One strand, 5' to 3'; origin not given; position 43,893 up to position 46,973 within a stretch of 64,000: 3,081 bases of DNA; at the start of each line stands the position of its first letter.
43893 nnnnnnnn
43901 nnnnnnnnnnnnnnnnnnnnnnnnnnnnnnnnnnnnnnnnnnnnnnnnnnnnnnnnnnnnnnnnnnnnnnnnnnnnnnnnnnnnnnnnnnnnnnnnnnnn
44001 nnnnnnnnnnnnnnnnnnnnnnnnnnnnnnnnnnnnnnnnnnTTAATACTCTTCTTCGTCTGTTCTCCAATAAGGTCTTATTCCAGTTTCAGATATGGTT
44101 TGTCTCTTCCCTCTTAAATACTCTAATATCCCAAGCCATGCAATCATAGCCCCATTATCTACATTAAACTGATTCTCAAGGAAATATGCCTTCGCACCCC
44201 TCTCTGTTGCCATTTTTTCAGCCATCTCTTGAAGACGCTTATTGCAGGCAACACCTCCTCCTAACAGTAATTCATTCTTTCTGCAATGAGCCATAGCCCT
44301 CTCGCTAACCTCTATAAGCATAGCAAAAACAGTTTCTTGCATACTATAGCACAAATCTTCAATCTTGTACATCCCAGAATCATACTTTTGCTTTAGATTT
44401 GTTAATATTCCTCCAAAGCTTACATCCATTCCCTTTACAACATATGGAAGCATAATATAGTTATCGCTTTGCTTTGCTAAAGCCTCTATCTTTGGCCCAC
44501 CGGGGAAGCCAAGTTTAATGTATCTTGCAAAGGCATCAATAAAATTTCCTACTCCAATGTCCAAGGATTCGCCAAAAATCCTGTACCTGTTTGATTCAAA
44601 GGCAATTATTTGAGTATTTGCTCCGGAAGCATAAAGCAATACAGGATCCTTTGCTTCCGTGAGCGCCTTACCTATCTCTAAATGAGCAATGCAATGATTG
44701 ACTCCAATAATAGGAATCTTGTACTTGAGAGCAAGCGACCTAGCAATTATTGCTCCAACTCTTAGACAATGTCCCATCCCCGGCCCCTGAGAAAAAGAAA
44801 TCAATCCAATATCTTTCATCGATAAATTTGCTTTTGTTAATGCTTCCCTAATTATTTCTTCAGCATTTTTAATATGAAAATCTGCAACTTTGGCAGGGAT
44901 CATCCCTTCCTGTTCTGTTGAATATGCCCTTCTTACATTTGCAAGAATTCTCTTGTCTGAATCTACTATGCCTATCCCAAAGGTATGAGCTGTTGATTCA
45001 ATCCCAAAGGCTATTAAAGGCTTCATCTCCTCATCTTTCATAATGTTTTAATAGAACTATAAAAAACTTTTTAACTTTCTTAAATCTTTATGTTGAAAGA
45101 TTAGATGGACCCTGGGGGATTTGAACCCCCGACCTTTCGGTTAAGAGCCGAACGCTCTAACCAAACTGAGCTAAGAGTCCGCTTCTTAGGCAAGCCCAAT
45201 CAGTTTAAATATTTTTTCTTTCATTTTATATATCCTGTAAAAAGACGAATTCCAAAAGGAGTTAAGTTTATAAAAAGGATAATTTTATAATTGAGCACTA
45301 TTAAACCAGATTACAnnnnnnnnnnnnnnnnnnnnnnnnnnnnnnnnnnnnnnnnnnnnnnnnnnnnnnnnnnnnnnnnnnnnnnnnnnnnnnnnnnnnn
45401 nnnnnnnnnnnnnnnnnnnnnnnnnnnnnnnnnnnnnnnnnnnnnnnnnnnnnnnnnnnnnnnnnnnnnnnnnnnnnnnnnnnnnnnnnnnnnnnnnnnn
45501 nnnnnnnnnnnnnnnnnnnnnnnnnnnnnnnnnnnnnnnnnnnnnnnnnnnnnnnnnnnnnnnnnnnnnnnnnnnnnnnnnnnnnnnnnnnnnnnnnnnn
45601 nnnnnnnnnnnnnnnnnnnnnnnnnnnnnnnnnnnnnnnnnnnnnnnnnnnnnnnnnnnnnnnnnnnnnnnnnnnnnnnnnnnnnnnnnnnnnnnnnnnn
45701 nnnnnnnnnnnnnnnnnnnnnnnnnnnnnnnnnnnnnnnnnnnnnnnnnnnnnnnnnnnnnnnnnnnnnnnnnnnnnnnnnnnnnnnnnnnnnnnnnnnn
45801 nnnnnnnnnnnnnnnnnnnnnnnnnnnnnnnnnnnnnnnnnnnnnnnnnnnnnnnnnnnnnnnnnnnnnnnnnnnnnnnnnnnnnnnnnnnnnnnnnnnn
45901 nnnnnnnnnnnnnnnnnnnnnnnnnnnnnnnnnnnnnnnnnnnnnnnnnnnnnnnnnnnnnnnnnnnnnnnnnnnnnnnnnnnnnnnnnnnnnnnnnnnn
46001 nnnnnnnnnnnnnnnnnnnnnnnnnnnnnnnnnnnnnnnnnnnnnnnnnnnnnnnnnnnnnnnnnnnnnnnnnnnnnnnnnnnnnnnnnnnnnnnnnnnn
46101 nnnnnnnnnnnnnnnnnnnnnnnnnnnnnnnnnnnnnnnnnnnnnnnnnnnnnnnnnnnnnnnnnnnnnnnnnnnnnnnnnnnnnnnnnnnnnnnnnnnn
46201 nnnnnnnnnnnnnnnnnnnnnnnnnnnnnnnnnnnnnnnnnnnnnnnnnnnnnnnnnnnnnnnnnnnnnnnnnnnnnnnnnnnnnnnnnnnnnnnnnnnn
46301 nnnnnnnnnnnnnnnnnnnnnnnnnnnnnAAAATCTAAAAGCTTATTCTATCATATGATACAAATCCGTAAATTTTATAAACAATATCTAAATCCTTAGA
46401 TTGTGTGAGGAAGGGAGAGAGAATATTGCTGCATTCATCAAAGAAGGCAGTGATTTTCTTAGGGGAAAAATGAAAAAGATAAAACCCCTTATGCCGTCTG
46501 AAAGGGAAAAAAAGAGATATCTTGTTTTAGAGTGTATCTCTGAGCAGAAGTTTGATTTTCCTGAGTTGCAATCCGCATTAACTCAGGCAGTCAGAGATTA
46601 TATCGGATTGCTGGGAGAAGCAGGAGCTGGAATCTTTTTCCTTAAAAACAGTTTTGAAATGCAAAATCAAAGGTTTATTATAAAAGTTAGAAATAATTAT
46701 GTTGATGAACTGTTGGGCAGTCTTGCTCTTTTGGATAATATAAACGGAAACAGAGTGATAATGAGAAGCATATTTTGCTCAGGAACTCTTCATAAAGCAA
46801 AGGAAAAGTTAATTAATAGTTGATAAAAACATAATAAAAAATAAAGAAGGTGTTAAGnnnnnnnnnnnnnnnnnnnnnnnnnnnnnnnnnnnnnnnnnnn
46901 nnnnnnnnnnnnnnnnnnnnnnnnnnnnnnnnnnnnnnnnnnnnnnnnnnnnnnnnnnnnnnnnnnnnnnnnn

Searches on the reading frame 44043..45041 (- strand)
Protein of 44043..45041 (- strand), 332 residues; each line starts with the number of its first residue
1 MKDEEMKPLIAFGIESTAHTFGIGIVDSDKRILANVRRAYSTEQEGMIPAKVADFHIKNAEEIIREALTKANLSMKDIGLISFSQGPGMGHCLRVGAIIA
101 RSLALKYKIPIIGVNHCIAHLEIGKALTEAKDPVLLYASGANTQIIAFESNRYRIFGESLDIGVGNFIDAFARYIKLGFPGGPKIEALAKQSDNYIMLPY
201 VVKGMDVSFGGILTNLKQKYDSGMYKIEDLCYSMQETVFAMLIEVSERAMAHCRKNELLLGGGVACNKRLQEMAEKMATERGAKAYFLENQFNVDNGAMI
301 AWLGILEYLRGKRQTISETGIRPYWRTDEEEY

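Call 3: search_protein_families(library=pfam, proteins=[window:44043-45041:-], max_evalue=0.01)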
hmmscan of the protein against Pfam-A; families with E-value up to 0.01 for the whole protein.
window:44043-45041:- (332 aa): 2 families
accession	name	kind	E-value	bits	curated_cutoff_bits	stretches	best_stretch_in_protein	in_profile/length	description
PF00814.31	TsaD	-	3.2e-76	256.9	24.8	1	34-302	4-264/264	tRNA N6-adenosine threonylcarbamoyltransferase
PF22521.2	HypF_C_2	-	1.6e-07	31.8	27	1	184-291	122-230/241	Carbamoyltransferase, Kae1-like Domain, second subdomain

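Call 15: find_related_loci(query=window:44043-45041:-, collection=genome_contigs, flank=8000)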
Query window:44043-45041:- (332 aa) in genome_contigs; peptide patterns used: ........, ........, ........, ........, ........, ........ (x = any residue, [..] = any of these).
599 stretches matched a pattern (row limit reached: there are more); 569 encode a relative of the query (tblastn E <= 1e-3); the best 80 are kept; 80 distinct loci.
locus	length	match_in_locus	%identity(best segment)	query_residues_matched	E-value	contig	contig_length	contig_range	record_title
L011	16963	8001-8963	74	9-329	2e-166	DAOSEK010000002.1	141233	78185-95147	MAG TPA_asm: Candidatus Woesearchaeota archaeon isolate AMR_MDS_1807 NODE_91_length_141233_cov_6.930372, whole genome sh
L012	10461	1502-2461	71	9-329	6e-156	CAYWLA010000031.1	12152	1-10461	MAG TPA_asm: uncultured Methanosarcinales archaeon isolate SRP178699_co1_467 genome assembly, contig: NODE_7062_length_1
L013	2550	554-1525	69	6-329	3e-164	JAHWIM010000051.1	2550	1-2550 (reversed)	MAG: Candidatus Woesearchaeota archaeon isolate YT1_562 k127_48502829, whole genome shotgun sequence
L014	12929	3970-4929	71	9-329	3e-154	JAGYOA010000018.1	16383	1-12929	Candidatus Woesearchaeota archaeon isolate M55A3 18, whole genome shotgun sequence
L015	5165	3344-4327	68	4-331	1e-154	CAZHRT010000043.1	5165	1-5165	MAG TPA_asm: uncultured Methanosarcinales archaeon isolate binchicken_co28_95 genome assembly, contig: NODE_10779_length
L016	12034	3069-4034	68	9-329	2e-151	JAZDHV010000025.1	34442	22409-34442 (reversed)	MAG: Candidatus Woesearchaeota archaeon isolate MEGAHIT-group-0.358 k141_18519683, whole genome shotgun sequence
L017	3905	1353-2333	66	3-329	2e-155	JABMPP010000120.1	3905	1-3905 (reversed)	MAG: Candidatus Woesearchaeota archaeon isolate bin.305 k141_7077204, whole genome shotgun sequence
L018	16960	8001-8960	68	9-329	2e-150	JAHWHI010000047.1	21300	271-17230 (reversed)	MAG: Candidatus Woesearchaeota archaeon isolate FT6_98 k127_19804144, whole genome shotgun sequence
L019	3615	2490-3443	69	12-329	2e-155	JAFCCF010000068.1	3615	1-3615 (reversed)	MAG: Candidatus Aminicenantes bacterium isolate AB_1215_Bin_51 AB_1215_Bin_51.fna_scaffold_75155, whole genome shotgun s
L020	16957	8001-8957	68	9-329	4e-150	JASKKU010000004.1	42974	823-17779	MAG: Candidatus Woesearchaeota archaeon isolate DJKA59_ANT-F21_bin.28 scaffold_144, whole genome shotgun sequence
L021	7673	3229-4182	68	9-329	3e-149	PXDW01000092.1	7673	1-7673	MAG: Candidatus Woesearchaeota archaeon isolate T3Sed10_350R1 T3-Sed10-C25221, whole genome shotgun sequence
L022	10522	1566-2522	66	9-329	2e-148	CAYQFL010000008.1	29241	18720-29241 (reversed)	MAG TPA_asm: uncultured Methanosarcinales archaeon isolate binchicken_co256_894 genome assembly, contig: NODE_2615_lengt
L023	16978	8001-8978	66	6-331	2e-148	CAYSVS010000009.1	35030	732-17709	MAG TPA_asm: uncultured Methanosarcinales archaeon isolate SRP141376_co4_88 genome assembly, contig: NODE_2180_length_35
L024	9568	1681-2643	65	9-329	5e-148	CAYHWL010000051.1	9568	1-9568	MAG TPA_asm: uncultured Methanosarcinales archaeon isolate ERP119705_co15_581 genome assembly, contig: NODE_8543_length_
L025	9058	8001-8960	67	9-331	3e-147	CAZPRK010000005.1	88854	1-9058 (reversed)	MAG TPA_asm: uncultured Methanosarcinales archaeon isolate SRP200020_co5_145 genome assembly, contig: NODE_332_length_88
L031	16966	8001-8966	64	9-331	3e-146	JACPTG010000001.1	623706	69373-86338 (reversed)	MAG: Candidatus Woesearchaeota archaeon isolate NC_groundwater_726_Ag_S-0.2um_49_29 S36_SO-2_scaffold_117127, whole geno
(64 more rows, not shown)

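Call 21: search_solved_structures(query=window:44043-45041:-, max_evalue=1e-20, show_alignments=2)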
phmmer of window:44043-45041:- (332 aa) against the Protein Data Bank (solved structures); distinct sequences matched with E-value up to 1e-20: 19.
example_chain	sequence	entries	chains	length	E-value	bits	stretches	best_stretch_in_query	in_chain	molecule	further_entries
2ivn_A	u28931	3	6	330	5.8e-109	367.3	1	10-331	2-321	O-SIALOGLYCOPROTEIN ENDOPEPTIDASE | UP1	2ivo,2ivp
5jmv_A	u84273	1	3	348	4.5e-103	347.9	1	6-330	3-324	Probable bifunctional tRNA threonylcarbamoyladenosine biosynthesis protein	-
9d85_K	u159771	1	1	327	5.8e-103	347.6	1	6-330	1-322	Probable bifunctional tRNA threonylcarbamoyladenosine biosynthesis protein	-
3en9_A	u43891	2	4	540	1.4e-102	346.3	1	6-330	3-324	O-sialoglycoprotein endopeptidase/protein kinase | Putative O-sialoglycoprotein endopeptidase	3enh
8up5_K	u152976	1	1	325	2.5e-102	345.5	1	8-330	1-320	Probable bifunctional tRNA threonylcarbamoyladenosine biosynthesis protein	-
8unk_K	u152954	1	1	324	1.3e-101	343.1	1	10-330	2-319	Probable bifunctional tRNA threonylcarbamoyladenosine biosynthesis protein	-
2vwb_A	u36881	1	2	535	5.1e-101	341.2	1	10-330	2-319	PUTATIVE O-SIALOGLYCOPROTEIN ENDOPEPTIDASE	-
8k20_A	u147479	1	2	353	3.7e-96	325.2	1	7-329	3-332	Probable tRNA N6-adenosine threonylcarbamoyltransferase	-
3eno_A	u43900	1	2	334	1.8e-92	313.1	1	6-330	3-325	Putative O-sialoglycoprotein endopeptidase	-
6gwj_K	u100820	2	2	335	8.5e-91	307.6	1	12-331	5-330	Probable tRNA N6-adenosine threonylcarbamoyltransferase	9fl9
9x4g_A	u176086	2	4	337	4.4e-88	298.7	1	11-329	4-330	N(6)-L-threonylcarbamoyladenine synthase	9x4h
4wq4_A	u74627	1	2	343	2.3e-40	141.9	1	12-326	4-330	tRNA N6-adenosine threonylcarbamoyltransferase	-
4wq5_A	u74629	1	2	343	2.3e-40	141.9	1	12-326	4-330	tRNA N6-adenosine threonylcarbamoyltransferase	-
4ydu_A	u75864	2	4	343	3.2e-40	141.5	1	12-326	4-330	tRNA N6-adenosine threonylcarbamoyltransferase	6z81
3zet_B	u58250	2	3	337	8e-40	140.1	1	12-326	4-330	PROBABLE TRNA THREONYLCARBAMOYLADENOSINE BIOSYNTHESIS PROTEIN GCP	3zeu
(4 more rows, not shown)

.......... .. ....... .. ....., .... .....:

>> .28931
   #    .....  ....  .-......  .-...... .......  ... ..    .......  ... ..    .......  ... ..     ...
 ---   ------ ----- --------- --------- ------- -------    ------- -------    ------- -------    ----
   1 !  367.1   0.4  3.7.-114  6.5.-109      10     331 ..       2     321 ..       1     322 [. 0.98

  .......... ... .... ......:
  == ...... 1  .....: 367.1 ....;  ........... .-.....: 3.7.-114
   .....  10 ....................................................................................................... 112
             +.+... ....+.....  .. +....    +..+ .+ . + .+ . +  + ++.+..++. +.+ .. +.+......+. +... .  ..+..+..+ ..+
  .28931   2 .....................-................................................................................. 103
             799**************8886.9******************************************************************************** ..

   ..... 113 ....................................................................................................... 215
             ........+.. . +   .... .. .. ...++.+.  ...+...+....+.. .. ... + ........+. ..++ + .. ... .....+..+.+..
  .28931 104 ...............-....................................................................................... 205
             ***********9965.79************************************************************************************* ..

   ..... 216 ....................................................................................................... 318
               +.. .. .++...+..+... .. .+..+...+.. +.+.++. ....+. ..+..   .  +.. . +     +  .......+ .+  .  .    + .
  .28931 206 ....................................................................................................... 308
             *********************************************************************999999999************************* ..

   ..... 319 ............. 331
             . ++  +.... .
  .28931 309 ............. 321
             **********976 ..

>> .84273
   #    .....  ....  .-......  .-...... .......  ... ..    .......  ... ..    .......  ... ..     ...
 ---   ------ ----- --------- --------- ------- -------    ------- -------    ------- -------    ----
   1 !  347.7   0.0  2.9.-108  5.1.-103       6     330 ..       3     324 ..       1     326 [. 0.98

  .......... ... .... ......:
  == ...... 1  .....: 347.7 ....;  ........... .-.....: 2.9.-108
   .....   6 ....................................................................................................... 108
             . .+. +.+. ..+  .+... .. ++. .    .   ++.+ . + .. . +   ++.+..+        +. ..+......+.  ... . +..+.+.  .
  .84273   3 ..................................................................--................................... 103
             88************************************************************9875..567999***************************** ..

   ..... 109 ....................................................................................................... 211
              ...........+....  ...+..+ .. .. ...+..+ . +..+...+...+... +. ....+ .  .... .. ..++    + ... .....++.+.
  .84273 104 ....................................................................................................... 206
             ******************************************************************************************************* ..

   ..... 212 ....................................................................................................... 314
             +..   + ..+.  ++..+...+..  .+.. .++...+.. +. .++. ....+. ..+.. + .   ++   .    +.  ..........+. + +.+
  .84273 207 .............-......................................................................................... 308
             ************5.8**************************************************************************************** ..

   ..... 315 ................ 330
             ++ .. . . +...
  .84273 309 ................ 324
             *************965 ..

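Call 23: search_protein_families(library=ncbifam, proteins=[window:44043-45041:-], max_evalue=0.01)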
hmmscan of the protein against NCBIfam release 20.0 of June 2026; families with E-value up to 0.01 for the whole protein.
window:44043-45041:- (332 aa): 6 families
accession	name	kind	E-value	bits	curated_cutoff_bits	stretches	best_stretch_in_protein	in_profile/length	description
TIGR03722.2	arch_KAE1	equivalog_domain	5.5e-138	459.5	375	1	12-329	2-318/323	KEOPS complex N(6)-L-threonylcarbamoyladenine synthase Kae1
NF007174.0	PRK09605.1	equivalog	6e-138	460.6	447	1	10-329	2-320/535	bifunctional N(6)-L-threonylcarbamoyladenine synthase/serine/threonine protein kinase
TIGR00329.1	gcp_kae1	subfamily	6.7e-85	285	207.8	1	13-301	2-305/305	tRNA (adenosine(37)-N6)-threonylcarbamoyltransferase complex transferase subunit TsaD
TIGR03723.1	T6A_TsaD_YgjD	equivalog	1.7e-60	204.8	296.1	1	12-307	2-312/314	tRNA (adenosine(37)-N6)-threonylcarbamoyltransferase complex transferase subunit TsaD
TIGR03725.1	T6A_YeaZ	equivalog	1.9e-09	37.8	69.3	1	60-117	37-94/212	tRNA (adenosine(37)-N6)-threonylcarbamoyltransferase complex dimerization subunit type 1 TsaB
TIGR00143.1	hypF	equivalog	7.5e-06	24.4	466.1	1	163-298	592-732/741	carbamoyltransferase HypF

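Call 57: search_protein_families(library=ncbifam, proteins=[L031:331-936:+], max_evalue=0.001)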
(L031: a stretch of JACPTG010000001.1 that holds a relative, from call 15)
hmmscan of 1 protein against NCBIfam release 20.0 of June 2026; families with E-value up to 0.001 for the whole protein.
L031:331-936:+ (202 aa): 16 families
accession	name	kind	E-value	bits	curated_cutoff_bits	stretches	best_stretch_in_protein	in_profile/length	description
TIGR03724.2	arch_bud32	equivalog_domain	8.3e-59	198.3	125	1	8-198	1-192/193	KEOPS complex kinase/ATPase Bud32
NF011462.0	PRK14879.1-3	equivalog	2.5e-53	180.7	174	1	5-199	3-190/192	Kae1-associated kinase Bud32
NF011463.0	PRK14879.1-4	equivalog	1.7e-52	178.2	188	1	3-200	21-226/237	Kae1-associated kinase Bud32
NF007174.0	PRK09605.1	equivalog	2e-49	168.5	447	1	3-198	339-534/535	bifunctional N(6)-L-threonylcarbamoyladenine synthase/serine/threonine protein kinase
NF011464.0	PRK14879.1-7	equivalog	9.7e-45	153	246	1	2-200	1-215/221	Kae1-associated kinase Bud32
NF011460.0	PRK14879.1-1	equivalog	1e-38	132.8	199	1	2-198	13-220/232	Kae1-associated kinase Bud32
NF011461.0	PRK14879.1-2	equivalog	1.1e-38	133.3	372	1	3-198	6-209/225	Kae1-associated kinase Bud32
NF002475.0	PRK01723.1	equivalog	1.7e-11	43.6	142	1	12-175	62-235/241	3-deoxy-D-manno-octulosonic acid kinase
NF033483.0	PknB_PASTA_kin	equivalog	3.6e-08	32.9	450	1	4-138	14-156/563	Stk1 family PASTA domain-containing Ser/Thr kinase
NF041310.1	Prot_Kin_Rio1_Halo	equivalog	1.9e-06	27.5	480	1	26-136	123-238/273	serine/threonine-protein kinase Rio1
NF052427.1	StpK7MSMEG_1200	equivalog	5e-06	25.3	900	1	34-140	46-159/601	serine/threonine protein kinase StpK7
NF038151.1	lanthi_synth_III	equivalog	8.8e-06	24.4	575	1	98-145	344-392/833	class III lanthionine synthetase LanKC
NF038150.1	lanthi_synth_IV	equivalog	9.4e-06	24.2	650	1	39-142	235-351/851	class IV lanthionine synthetase LanL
NF047741.1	antiphage_MADS6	equivalog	8.5e-05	21.2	460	1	10-148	205-357/612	methylation-associated defense system protein kinase MAD6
NF008910.0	PRK12274.1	equivalog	0.00025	20.7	372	1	43-141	49-144/219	serine/threonine protein kinase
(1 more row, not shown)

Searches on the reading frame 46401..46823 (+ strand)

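Call 3: search_protein_families(library=pfam, proteins=[window:46401-46823:+], max_evalue=0.01)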
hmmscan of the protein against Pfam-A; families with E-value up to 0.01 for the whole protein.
window:46401-46823:+ (140 aa): 2 families
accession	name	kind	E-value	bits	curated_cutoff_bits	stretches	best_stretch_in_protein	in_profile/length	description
PF01900.24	RNase_P_Rpp14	-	1.9e-15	57.3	23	1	39-138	1-104/104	Rpp14/Pop5 family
PF20976.2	Pop8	-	0.0097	16.4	27.2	0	40-104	4-67/74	Ribonucleases P/MRP protein subunit Pop8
